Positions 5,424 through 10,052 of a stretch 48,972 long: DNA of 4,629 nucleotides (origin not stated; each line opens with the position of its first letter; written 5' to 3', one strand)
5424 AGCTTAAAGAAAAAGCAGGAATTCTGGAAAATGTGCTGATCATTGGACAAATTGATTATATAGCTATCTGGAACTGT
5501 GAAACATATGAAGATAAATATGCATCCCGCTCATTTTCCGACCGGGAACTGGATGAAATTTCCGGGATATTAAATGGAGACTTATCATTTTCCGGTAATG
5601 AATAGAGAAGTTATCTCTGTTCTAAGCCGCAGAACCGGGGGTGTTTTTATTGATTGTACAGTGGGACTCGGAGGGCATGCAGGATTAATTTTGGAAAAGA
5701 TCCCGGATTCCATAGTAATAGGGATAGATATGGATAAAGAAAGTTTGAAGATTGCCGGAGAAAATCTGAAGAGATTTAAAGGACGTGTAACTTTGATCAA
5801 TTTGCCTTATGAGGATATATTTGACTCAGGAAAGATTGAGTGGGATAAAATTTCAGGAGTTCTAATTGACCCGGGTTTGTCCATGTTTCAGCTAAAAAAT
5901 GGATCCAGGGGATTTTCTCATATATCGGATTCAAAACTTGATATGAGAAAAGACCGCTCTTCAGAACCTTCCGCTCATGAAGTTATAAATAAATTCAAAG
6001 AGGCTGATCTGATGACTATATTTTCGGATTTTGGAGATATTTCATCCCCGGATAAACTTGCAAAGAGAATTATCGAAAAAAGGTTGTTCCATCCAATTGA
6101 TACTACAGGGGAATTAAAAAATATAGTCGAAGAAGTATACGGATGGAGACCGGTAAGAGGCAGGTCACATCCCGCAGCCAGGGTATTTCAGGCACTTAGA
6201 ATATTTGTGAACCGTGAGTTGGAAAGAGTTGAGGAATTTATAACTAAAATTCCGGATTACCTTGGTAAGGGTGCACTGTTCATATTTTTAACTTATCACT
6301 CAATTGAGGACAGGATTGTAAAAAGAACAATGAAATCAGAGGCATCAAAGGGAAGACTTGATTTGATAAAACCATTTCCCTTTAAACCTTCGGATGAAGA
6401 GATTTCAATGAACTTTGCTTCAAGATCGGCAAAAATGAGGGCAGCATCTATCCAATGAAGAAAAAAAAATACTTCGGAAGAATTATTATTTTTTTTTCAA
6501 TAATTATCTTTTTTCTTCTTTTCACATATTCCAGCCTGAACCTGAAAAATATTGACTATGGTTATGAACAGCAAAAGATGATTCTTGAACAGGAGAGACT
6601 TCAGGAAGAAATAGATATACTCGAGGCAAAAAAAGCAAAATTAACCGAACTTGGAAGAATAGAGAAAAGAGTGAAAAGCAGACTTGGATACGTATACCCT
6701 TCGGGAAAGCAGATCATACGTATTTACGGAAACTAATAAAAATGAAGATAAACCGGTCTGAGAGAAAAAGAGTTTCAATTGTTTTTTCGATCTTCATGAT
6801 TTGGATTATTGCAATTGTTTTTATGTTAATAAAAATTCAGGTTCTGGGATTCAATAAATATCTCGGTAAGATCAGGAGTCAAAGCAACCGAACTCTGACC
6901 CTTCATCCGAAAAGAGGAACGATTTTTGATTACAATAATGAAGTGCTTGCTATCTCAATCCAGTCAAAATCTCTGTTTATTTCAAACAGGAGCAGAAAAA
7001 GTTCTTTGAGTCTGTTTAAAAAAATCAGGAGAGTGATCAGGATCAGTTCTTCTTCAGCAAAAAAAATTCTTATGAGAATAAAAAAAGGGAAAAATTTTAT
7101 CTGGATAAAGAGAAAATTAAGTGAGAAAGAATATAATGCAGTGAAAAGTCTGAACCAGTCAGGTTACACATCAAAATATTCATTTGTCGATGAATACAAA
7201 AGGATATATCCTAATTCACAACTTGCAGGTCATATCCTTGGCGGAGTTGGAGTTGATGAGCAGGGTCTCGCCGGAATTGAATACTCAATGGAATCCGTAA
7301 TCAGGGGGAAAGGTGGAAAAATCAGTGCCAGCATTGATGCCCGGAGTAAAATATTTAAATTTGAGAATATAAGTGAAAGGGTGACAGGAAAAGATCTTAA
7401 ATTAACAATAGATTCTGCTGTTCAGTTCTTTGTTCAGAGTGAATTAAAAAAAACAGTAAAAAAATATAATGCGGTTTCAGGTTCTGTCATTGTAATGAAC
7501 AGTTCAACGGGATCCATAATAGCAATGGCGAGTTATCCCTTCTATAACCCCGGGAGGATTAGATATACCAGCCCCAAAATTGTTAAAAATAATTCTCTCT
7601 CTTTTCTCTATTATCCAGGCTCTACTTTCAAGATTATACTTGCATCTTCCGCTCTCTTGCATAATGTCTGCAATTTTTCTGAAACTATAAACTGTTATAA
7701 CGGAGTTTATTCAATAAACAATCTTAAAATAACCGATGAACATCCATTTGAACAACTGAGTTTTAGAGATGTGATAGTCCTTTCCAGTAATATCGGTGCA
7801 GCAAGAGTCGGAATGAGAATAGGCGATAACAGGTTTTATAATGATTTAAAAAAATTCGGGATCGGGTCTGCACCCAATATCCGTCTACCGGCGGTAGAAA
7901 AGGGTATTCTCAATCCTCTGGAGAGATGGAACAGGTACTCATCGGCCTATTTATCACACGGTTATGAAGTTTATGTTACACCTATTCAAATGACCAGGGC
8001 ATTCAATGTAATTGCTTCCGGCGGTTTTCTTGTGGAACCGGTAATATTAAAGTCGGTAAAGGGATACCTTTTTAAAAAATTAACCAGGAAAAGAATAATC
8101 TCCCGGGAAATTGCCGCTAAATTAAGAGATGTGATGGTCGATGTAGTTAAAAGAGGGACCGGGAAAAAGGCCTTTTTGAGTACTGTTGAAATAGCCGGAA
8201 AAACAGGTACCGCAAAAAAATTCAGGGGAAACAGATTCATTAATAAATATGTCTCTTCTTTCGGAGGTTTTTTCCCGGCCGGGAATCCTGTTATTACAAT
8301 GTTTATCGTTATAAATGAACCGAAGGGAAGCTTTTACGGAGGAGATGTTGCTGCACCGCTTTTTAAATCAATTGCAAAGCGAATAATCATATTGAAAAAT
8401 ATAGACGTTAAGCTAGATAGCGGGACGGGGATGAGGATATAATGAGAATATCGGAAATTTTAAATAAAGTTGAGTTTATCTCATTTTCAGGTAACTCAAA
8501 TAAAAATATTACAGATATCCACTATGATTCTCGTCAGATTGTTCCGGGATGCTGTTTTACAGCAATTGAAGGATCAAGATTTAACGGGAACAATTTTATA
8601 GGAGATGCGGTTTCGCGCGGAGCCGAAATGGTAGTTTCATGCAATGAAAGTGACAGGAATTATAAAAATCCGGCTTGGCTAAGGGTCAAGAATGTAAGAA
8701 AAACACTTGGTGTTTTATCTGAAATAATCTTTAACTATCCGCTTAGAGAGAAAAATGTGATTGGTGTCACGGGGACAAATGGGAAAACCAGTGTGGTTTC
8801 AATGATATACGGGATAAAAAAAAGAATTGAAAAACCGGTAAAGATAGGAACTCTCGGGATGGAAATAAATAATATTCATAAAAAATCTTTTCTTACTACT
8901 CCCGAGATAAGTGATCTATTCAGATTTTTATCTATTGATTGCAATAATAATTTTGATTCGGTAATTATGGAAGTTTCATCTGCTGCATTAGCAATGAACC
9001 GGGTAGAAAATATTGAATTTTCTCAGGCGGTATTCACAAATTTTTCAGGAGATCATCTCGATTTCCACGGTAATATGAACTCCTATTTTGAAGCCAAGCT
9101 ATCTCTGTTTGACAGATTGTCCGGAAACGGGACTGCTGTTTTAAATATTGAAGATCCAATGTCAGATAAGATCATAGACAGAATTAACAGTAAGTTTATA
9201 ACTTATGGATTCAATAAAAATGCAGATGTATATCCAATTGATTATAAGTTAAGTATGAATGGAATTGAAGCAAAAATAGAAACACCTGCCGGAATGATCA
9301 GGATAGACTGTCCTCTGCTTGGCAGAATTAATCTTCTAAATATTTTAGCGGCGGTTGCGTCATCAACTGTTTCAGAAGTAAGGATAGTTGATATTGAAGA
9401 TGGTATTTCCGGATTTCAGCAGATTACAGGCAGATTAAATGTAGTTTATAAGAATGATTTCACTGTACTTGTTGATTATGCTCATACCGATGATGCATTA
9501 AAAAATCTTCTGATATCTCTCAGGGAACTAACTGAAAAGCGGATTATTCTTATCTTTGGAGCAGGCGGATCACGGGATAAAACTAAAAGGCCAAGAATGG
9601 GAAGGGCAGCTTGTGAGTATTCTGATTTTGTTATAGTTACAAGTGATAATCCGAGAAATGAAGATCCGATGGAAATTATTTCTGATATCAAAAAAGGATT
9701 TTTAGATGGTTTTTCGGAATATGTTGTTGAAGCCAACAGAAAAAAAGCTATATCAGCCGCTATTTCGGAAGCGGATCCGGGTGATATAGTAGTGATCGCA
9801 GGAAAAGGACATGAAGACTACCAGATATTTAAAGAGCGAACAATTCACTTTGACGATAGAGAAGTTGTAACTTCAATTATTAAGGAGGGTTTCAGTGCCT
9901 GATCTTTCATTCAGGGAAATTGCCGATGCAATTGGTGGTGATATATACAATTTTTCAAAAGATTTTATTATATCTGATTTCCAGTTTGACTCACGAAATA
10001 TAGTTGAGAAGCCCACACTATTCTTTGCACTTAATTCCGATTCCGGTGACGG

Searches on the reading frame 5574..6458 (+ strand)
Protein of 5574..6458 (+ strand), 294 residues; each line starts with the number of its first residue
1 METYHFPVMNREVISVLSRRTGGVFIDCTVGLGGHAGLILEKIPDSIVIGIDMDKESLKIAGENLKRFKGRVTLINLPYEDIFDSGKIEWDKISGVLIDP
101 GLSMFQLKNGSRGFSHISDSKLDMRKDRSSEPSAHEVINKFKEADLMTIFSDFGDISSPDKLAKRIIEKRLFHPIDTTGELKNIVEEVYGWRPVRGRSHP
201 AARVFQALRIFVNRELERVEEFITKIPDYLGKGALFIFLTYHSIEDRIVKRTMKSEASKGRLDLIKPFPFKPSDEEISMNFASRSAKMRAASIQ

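Call 77: search_protein_families(library=pfam, proteins=[window:5574-6458:+], max_evalue=0.00001)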
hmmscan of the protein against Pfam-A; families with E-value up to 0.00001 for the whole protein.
window:5574-6458:+ (294 aa): 1 family
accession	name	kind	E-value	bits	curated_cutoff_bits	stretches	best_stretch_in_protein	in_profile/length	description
PF01795.25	Methyltransf_5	-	4e-83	279.9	27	1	3-291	2-306/309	MraW methylase family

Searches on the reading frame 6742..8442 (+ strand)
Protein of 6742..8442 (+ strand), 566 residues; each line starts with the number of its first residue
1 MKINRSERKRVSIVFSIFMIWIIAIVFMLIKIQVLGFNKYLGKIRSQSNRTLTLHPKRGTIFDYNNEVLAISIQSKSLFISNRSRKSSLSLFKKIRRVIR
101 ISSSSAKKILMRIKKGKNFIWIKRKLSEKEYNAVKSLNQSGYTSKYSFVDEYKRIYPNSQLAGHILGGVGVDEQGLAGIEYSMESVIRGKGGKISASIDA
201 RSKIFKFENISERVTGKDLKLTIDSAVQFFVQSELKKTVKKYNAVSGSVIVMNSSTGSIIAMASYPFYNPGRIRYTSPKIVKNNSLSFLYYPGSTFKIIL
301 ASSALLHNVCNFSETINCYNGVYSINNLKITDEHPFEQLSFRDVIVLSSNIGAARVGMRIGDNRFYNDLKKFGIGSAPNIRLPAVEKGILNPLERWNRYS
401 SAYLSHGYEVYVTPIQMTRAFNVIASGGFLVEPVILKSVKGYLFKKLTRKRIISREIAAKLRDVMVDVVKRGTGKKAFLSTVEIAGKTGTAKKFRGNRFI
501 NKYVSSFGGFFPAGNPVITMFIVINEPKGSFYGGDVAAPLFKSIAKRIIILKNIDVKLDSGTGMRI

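Call 77: search_protein_families(library=pfam, proteins=[window:6742-8442:+], max_evalue=0.00001)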
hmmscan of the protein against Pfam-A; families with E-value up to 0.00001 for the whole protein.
window:6742-8442:+ (566 aa): 2 families
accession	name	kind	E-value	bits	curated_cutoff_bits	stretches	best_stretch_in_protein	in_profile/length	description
PF00905.27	Transpeptidase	-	1e-61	209.2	22.1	1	247-545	1-298/299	Penicillin binding protein transpeptidase domain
PF03717.20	PBP_dimer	-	9.8e-15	55.9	24.4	1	55-204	3-175/180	Penicillin-binding Protein dimerisation domain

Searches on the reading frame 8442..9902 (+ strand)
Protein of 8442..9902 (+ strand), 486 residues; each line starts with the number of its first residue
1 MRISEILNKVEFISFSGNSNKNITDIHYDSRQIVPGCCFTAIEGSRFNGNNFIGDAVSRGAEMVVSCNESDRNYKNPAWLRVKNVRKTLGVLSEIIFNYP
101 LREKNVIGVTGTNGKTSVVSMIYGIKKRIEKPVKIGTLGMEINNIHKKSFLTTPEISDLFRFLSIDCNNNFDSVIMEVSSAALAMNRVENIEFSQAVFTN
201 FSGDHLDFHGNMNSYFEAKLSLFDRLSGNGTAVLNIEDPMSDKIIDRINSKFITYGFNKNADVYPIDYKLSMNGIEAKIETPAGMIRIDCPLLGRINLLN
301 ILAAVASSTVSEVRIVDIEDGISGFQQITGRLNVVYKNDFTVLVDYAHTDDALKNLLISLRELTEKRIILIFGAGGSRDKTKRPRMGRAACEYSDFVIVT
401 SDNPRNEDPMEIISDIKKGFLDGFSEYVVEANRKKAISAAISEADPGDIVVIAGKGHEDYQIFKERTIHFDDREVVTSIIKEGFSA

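Call 77: search_protein_families(library=pfam, proteins=[window:8442-9902:+], max_evalue=0.00001)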
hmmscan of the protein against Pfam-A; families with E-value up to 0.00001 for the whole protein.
window:8442-9902:+ (486 aa): 2 families
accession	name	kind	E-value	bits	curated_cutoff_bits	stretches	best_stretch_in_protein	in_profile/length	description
PF08245.18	Mur_ligase_M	-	1.5e-46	159.4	24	1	109-307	1-199/200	Mur ligase middle domain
PF02875.26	Mur_ligase_C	-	9.2e-32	111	28.4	1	330-456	1-127/127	Mur ligase, glutamate ligase domain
